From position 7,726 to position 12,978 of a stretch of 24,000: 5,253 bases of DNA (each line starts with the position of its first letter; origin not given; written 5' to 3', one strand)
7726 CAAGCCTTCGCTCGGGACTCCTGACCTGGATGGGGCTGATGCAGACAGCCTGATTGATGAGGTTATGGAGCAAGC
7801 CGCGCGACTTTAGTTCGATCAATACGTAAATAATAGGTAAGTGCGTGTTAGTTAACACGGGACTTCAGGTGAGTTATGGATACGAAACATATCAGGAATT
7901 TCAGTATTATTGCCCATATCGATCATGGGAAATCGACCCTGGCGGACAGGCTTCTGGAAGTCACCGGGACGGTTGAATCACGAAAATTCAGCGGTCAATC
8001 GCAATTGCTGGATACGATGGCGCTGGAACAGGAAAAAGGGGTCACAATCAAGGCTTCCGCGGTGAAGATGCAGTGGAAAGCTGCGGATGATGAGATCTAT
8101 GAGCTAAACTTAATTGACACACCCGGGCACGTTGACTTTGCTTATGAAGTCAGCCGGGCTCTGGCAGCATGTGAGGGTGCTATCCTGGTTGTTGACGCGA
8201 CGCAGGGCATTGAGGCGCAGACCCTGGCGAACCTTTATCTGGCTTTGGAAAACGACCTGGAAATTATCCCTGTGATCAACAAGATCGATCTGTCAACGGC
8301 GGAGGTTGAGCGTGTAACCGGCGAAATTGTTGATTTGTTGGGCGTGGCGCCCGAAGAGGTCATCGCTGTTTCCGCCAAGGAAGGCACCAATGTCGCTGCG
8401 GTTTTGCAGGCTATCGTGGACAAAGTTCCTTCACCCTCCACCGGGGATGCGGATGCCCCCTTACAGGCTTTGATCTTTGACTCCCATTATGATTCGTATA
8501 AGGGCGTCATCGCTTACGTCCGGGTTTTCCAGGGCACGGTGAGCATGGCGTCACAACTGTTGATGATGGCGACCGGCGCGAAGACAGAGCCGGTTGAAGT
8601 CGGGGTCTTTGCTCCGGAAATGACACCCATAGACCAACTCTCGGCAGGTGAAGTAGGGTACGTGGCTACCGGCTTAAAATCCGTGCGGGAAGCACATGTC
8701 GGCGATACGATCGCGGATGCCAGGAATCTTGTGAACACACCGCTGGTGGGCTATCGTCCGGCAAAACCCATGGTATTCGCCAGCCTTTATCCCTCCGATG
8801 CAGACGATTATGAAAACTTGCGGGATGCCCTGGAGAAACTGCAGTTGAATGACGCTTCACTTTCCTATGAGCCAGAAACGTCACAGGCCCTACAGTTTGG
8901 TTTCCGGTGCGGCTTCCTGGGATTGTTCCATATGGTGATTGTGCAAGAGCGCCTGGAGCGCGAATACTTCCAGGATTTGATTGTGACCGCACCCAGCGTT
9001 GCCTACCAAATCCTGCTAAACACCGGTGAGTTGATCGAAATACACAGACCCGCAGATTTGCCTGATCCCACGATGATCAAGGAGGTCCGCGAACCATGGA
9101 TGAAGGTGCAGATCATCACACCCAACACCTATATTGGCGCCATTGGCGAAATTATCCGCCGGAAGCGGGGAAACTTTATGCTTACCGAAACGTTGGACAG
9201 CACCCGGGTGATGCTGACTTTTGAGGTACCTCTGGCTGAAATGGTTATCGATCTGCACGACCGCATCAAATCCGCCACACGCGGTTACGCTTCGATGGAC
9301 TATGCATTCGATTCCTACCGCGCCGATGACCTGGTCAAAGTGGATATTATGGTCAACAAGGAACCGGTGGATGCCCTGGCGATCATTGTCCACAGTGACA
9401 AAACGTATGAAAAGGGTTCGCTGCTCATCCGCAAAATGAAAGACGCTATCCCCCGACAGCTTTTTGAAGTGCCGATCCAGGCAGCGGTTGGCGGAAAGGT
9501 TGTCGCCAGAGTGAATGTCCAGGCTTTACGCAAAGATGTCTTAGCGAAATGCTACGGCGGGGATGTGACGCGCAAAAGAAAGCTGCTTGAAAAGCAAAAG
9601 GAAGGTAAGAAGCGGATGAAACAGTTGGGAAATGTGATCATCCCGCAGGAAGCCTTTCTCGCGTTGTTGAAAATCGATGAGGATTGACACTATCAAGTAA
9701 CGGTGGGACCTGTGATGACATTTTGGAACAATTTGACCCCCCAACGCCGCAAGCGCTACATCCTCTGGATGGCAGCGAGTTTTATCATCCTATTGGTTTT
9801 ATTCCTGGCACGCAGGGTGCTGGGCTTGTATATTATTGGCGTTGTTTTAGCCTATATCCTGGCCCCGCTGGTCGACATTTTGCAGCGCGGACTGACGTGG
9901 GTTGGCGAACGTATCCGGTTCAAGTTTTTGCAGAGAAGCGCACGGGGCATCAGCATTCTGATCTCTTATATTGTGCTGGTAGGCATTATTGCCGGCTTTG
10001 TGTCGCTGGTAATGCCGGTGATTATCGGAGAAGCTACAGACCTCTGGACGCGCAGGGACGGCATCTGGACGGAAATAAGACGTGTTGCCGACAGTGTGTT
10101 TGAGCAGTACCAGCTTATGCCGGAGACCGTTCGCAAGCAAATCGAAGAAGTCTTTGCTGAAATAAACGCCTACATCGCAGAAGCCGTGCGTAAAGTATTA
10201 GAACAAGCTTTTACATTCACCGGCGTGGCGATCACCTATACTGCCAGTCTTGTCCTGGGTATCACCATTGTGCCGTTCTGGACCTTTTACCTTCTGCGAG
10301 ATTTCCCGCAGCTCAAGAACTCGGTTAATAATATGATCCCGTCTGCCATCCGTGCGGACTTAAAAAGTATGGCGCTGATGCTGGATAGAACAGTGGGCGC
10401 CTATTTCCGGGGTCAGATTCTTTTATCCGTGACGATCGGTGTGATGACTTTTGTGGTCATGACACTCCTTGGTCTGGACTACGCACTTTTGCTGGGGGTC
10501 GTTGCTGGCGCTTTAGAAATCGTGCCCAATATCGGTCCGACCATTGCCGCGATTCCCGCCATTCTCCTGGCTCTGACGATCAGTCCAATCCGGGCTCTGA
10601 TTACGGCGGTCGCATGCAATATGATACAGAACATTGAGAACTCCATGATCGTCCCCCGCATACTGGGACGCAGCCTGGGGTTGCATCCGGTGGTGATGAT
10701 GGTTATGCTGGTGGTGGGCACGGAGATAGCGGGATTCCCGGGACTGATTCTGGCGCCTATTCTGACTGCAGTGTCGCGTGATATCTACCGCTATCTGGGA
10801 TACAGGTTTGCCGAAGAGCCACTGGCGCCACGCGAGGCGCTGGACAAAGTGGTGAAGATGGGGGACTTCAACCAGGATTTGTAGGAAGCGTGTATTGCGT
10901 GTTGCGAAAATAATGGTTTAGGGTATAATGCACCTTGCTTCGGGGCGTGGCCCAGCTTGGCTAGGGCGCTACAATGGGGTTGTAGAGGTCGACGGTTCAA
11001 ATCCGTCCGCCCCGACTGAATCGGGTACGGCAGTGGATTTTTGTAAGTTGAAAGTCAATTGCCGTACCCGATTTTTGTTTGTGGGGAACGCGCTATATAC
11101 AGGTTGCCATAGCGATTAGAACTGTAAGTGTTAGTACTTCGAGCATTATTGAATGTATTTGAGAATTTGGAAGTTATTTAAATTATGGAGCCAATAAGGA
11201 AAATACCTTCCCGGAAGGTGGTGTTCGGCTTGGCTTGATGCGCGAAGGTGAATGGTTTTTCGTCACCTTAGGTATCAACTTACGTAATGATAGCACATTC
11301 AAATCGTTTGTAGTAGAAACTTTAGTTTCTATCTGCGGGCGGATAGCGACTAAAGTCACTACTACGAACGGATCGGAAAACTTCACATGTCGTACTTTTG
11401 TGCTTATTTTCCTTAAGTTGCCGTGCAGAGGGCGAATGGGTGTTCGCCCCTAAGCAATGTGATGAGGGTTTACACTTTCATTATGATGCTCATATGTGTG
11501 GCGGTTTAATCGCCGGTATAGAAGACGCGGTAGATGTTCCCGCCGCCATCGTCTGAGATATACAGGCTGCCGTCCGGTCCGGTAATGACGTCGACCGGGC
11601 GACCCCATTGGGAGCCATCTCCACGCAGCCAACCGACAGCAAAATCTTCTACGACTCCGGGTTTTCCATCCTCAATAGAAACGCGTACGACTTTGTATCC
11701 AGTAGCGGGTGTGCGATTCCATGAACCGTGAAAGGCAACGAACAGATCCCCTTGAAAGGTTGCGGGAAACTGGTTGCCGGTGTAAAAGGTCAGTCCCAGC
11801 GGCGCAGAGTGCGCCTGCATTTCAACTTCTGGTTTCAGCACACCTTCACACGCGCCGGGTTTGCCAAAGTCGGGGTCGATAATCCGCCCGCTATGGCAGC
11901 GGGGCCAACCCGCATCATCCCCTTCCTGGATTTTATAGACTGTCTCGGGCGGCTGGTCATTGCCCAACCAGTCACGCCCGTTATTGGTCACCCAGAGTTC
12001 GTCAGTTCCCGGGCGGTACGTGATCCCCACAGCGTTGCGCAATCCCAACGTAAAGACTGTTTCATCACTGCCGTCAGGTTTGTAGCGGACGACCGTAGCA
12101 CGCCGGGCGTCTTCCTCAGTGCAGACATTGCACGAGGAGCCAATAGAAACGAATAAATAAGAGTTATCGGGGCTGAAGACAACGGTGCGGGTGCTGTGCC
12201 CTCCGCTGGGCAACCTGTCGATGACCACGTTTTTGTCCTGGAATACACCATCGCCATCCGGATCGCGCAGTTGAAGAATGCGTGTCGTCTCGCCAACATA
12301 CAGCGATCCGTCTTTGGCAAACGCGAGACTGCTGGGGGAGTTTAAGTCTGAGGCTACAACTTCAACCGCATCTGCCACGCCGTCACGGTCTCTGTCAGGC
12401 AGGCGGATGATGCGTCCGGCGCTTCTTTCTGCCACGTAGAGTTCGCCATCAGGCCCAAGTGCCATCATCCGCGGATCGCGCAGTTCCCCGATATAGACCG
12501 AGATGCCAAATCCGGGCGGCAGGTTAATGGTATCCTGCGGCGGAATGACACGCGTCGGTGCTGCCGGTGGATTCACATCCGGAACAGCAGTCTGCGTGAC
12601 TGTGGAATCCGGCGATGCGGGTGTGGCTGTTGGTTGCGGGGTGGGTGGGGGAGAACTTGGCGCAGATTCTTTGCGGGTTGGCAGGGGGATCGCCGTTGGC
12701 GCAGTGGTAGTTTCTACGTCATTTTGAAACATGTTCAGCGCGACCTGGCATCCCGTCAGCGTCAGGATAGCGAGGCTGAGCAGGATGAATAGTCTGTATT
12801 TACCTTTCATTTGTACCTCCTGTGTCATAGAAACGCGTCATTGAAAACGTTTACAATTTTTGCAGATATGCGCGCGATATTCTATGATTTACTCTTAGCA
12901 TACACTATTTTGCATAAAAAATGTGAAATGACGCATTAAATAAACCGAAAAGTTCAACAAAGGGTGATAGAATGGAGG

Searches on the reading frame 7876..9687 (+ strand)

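Call 12: search_protein_families(library=pfam, proteins=[window:7876-9687:+])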
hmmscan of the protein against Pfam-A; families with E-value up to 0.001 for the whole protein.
window:7876-9687:+ (603 aa): 8 families
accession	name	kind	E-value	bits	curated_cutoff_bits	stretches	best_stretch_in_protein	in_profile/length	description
PF00009.33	GTP_EFTU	-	2.6e-55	187.4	26.5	1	4-186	1-188/188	Elongation factor Tu GTP binding domain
PF06421.17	LepA_C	-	6.8e-48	161.7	29.7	1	493-599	1-107/107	GTP-binding protein LepA C-terminus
PF00679.30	EFG_C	-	1.7e-21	76.4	27.9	1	404-487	2-84/89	Elongation factor G C-terminus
PF03144.31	GTP_EFTU_D2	-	1.1e-10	42.2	30.3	1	210-280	1-73/73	Elongation factor Tu domain 2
PF14492.12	EFG_III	-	1.4e-05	25.5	27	1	297-365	3-68/75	Elongation Factor G, domain III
PF22042.2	EF-G_D2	-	3.3e-05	24.3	27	1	195-270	1-74/84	Elongation factor G domain 2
PF01926.29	MMR_HSR1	-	4e-05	24.1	21.9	1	17-136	10-113/113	50S ribosome-binding GTPase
PF00071.28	Ras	-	5.3e-05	23.3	21.6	1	53-184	27-160/162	Ras family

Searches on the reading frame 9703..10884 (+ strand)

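Call 12: search_protein_families(library=pfam, proteins=[window:9703-10884:+])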
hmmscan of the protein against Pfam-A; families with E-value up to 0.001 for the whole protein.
window:9703-10884:+ (393 aa): 1 family
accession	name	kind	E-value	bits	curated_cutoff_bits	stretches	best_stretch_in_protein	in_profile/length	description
PF01594.21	AI-2E_transport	-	8.9e-53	180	34.3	1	28-363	10-324/327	AI-2E family transporter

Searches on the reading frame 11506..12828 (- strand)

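Call 12: search_protein_families(library=pfam, proteins=[window:11506-12828:-])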
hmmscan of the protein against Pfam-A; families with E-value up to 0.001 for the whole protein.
window:11506-12828:- (440 aa): 7 families
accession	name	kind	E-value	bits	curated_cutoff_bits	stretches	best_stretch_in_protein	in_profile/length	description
PF23500.1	DUF7133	-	1e-21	78.2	27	1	100-426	8-346/385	Domain of unknown function (DUF7133)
PF07995.17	GSDH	-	9.7e-21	74.8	25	1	117-434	2-332/332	Glucose / Sorbosone dehydrogenase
PF01436.27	NHL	-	2.8e-06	27.5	20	0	116-140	1-25/28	NHL repeat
PF25021.1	TEN_NHL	-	4.3e-05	23.1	27.1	0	160-186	28-54/357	Teneurin NHL domain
PF24684.1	Vgb_lyase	-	0.00017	20.9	50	0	119-178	99-154/290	Virginiamycin B lyase family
PF20067.5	SSL_N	-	0.00019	21.7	18.9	0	413-434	25-45/46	Strictosidine synthase-like, N-terminal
PF22807.2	TrAA12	-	0.00026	19.9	30.9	0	331-386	272-320/463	TrAA12-like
